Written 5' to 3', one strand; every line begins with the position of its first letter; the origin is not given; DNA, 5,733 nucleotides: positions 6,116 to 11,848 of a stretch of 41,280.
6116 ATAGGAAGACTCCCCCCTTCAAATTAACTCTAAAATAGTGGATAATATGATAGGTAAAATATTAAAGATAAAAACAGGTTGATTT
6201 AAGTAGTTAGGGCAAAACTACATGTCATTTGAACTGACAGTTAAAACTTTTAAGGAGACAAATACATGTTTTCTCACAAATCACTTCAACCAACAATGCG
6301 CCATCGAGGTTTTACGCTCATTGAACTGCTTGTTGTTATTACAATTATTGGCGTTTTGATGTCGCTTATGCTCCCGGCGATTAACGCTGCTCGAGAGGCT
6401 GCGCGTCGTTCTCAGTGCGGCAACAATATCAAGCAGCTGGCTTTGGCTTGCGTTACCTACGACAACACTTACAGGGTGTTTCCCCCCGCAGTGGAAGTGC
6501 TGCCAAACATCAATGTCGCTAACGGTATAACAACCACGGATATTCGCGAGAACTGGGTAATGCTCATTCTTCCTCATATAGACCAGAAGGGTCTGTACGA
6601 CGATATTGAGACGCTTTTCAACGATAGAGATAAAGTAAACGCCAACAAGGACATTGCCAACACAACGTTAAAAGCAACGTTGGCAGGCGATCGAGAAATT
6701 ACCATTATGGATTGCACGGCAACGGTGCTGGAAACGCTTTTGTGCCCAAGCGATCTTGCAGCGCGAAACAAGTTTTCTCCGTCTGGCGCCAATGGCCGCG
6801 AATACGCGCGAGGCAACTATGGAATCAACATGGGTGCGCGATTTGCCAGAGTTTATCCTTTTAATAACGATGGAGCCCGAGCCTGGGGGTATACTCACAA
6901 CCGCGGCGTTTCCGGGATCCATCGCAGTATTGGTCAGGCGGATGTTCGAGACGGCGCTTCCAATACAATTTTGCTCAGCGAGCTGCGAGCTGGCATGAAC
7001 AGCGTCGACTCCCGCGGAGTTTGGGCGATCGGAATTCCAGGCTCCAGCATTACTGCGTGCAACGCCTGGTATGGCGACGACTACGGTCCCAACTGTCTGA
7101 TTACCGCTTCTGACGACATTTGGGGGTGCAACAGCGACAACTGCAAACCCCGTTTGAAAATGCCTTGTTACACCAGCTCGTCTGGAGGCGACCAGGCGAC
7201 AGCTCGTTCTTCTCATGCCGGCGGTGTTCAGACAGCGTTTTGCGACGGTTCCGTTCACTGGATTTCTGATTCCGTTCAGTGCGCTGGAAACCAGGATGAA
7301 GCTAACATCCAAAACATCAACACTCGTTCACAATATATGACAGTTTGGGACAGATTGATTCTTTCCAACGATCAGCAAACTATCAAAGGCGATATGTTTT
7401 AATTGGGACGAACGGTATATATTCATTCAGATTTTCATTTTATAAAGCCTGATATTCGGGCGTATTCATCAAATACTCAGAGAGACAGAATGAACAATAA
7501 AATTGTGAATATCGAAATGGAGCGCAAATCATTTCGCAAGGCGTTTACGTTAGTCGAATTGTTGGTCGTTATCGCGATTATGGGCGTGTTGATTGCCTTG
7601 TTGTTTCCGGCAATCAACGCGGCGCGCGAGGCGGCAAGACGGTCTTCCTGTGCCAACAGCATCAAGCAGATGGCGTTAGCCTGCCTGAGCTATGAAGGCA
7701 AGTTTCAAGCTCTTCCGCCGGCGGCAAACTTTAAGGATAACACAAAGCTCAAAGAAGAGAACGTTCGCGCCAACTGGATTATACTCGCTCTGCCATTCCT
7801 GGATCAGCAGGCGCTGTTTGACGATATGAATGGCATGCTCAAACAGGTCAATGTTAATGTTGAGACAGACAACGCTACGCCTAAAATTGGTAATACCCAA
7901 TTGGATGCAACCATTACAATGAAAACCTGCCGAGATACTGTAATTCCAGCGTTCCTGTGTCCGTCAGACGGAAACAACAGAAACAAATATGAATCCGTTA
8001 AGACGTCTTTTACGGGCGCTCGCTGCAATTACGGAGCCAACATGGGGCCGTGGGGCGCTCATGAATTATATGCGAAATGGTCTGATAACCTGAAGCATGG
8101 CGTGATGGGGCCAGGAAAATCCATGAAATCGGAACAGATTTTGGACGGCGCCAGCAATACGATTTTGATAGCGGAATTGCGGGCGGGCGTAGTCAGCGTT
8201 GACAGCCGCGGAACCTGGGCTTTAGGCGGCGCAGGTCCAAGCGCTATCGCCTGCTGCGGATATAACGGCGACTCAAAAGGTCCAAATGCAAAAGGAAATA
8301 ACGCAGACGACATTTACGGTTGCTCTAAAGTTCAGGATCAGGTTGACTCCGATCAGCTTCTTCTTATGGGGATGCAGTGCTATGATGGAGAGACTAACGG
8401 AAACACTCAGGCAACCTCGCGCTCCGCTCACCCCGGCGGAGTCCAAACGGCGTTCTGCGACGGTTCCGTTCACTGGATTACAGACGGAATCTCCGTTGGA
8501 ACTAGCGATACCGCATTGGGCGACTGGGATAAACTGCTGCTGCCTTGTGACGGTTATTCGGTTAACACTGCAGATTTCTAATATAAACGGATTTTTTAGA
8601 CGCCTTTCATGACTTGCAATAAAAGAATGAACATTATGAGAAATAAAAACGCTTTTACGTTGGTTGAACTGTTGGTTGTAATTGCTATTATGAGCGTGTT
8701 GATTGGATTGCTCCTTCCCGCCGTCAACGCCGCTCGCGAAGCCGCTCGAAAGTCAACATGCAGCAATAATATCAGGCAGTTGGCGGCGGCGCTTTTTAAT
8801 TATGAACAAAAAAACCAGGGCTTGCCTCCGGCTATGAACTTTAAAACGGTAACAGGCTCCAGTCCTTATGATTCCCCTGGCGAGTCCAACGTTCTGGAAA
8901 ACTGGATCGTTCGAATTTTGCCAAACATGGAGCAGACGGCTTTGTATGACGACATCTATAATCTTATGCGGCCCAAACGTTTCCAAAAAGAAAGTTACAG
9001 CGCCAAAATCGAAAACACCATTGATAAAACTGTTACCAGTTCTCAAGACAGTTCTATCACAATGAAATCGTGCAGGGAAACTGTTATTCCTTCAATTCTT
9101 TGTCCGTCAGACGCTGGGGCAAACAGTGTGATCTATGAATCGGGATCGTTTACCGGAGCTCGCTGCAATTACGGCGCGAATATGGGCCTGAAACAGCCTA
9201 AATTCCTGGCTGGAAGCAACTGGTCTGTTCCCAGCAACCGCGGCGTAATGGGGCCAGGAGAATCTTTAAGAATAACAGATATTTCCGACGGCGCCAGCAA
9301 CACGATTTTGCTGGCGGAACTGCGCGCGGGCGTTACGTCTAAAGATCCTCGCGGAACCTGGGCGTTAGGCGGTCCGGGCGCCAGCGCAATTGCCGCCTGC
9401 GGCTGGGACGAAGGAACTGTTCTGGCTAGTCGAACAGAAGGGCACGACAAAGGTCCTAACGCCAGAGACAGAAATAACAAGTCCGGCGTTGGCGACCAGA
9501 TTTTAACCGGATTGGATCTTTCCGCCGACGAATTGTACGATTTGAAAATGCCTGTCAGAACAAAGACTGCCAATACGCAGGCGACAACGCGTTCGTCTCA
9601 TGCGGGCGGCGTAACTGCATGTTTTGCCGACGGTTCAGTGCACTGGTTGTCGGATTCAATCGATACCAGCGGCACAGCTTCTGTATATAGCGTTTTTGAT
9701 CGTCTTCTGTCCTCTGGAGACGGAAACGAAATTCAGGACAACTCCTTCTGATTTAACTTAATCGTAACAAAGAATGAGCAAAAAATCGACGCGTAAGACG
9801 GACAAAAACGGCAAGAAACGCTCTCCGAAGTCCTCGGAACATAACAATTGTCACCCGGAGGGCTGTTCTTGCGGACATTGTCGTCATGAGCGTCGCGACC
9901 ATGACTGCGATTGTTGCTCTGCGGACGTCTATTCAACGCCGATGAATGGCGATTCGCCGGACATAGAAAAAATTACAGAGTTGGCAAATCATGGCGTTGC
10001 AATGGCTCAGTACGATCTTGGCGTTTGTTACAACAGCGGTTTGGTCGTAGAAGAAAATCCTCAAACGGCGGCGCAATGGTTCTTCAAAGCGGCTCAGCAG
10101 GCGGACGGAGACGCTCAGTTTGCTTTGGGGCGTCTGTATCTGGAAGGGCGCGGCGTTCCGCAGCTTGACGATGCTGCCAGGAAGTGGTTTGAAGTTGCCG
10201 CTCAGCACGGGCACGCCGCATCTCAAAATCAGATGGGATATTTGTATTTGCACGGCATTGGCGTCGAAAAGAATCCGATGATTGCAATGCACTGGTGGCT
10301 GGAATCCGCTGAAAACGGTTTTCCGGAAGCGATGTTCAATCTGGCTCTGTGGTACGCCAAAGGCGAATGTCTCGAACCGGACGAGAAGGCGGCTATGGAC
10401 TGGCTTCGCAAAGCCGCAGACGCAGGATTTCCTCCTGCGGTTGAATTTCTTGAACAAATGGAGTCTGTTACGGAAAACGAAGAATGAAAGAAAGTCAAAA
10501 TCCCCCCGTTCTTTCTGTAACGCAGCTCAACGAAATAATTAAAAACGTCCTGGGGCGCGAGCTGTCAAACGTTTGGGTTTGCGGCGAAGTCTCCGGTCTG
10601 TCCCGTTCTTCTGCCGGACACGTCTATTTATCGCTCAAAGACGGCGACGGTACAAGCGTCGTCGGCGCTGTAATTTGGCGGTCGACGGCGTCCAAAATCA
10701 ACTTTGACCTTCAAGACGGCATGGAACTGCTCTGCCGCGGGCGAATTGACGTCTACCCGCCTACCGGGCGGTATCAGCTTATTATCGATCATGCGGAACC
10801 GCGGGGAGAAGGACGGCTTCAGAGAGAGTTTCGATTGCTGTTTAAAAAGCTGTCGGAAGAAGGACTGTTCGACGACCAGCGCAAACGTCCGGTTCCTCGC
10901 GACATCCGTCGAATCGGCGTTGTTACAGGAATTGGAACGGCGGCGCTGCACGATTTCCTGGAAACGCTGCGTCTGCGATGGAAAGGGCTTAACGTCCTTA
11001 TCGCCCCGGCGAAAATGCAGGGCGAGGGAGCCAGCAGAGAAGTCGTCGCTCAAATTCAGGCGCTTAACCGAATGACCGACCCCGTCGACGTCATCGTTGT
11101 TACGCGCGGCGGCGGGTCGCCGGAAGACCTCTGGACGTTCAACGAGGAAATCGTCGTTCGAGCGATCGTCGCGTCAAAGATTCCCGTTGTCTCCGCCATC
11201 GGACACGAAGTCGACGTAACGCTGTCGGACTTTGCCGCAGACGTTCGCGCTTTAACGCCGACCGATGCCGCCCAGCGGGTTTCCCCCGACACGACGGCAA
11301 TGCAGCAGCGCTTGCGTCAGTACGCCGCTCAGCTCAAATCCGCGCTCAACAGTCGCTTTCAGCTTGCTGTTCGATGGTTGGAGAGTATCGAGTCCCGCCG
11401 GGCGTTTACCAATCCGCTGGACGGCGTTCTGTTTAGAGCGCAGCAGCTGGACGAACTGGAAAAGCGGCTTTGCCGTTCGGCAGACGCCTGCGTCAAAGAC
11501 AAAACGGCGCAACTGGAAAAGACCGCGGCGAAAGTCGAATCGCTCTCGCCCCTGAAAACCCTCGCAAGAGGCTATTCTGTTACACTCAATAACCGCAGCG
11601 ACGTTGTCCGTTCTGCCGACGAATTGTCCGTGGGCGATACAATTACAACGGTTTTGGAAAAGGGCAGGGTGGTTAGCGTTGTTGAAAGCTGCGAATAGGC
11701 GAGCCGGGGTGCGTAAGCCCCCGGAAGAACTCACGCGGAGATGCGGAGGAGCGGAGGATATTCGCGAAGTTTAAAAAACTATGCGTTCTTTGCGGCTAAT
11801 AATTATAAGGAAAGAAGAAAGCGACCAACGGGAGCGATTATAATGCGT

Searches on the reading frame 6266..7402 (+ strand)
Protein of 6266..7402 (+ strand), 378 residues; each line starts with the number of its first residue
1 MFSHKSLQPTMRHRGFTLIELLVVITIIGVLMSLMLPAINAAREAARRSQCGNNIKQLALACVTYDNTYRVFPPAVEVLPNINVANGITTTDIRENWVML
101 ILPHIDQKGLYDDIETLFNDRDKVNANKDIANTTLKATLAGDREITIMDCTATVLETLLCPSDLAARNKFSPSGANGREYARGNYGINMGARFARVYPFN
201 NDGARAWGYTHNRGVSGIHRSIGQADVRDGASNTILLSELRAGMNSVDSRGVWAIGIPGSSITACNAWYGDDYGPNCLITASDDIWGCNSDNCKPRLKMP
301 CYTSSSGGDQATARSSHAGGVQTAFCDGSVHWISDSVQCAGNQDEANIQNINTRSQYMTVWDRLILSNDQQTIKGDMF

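Call 88: search_protein_families(library=pfam, proteins=[window:6266-7402:+], max_evalue=0.0001)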
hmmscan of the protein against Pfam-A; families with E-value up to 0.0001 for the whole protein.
window:6266-7402:+ (378 aa): 2 families
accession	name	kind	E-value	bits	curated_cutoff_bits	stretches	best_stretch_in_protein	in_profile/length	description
PF07596.16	SBP_bac_10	-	4.4e-45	155.2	23.3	1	41-337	2-265/268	Protein of unknown function (DUF1559)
PF07963.17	N_methyl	-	2e-08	33.9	21.2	1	11-35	2-26/27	Prokaryotic N-terminal methylation motif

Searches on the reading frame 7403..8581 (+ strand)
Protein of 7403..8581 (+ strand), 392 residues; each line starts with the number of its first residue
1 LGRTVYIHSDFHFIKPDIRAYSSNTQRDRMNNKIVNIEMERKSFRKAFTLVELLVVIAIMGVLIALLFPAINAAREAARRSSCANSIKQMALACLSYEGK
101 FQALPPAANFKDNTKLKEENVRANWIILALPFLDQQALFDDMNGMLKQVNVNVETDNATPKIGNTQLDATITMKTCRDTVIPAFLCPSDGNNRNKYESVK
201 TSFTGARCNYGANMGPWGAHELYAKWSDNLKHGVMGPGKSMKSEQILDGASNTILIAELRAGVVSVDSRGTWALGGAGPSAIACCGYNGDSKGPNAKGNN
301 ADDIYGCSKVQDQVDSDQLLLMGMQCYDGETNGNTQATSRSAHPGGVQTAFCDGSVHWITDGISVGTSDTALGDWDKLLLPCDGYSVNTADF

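Call 88: search_protein_families(library=pfam, proteins=[window:7403-8581:+], max_evalue=0.0001)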
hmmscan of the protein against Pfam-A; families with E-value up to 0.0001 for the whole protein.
window:7403-8581:+ (392 aa): 2 families
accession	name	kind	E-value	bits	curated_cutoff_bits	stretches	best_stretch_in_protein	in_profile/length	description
PF07596.16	SBP_bac_10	-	3.8e-48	165.3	23.3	1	73-363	2-265/268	Protein of unknown function (DUF1559)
PF07963.17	N_methyl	-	6.2e-07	29.2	21.2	1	45-68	4-27/27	Prokaryotic N-terminal methylation motif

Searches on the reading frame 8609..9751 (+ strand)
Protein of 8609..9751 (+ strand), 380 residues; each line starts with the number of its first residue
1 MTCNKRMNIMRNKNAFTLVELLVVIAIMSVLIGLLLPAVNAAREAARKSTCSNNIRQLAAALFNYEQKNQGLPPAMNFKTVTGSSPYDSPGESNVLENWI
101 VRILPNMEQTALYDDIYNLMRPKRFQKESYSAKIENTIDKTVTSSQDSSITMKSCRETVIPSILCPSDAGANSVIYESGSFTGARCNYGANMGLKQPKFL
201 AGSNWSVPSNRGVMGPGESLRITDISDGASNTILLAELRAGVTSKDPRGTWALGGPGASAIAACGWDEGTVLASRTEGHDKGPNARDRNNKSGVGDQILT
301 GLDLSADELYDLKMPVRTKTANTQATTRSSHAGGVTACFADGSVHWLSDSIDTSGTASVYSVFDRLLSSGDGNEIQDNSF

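Call 41: search_protein_families(library=pfam, proteins=[window:8609-9751:+], max_evalue=0.00001)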
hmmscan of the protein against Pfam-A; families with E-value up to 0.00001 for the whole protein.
window:8609-9751:+ (380 aa): 2 families
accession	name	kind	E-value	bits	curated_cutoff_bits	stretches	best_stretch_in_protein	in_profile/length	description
PF07596.16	SBP_bac_10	-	9.2e-43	147.6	23.3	1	41-353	2-267/268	Protein of unknown function (DUF1559)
PF07963.17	N_methyl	-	7.8e-08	32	21.2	1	10-36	1-27/27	Prokaryotic N-terminal methylation motif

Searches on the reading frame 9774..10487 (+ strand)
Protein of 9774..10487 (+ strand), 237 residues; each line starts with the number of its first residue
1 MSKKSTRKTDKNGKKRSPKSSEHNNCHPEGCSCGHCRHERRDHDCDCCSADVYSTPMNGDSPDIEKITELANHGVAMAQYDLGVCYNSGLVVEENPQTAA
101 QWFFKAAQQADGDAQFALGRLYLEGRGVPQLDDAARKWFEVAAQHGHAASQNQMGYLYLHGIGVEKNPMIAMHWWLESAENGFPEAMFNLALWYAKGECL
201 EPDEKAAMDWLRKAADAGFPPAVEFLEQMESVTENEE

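Call 41: search_protein_families(library=pfam, proteins=[window:9774-10487:+], max_evalue=0.00001)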
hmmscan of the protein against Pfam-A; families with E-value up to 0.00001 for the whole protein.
window:9774-10487:+ (237 aa): 1 family
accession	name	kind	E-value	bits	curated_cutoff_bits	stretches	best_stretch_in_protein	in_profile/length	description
PF08238.18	Sel1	-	4e-38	128.9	30.7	4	148-182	1-35/36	Sel1 repeat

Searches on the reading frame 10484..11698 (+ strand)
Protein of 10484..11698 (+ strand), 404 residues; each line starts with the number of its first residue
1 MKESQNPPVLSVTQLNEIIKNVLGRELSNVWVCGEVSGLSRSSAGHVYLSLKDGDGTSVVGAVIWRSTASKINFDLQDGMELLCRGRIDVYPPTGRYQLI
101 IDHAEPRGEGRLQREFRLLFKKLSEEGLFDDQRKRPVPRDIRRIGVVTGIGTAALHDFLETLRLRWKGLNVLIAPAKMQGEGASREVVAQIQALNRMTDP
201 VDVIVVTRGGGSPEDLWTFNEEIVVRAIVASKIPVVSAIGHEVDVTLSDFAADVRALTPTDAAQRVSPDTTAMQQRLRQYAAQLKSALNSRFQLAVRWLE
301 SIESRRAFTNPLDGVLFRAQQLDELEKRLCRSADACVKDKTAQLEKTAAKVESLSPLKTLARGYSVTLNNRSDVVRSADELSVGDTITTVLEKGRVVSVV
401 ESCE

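Call 41: search_protein_families(library=pfam, proteins=[window:10484-11698:+], max_evalue=0.00001)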
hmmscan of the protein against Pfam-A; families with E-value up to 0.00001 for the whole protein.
window:10484-11698:+ (404 aa): 3 families
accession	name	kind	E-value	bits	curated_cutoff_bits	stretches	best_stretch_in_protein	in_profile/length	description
PF02601.20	Exonuc_VII_L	-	2.9e-82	277.1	35.9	2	128-332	1-202/315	Exonuclease VII, large subunit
PF13742.12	tRNA_anti_2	-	2.3e-28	98.7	27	1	10-103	1-93/95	OB-fold nucleic acid binding domain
PF01336.31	tRNA_anti-codon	-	1.6e-11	44.4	27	1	30-106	1-74/75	OB-fold nucleic acid binding domain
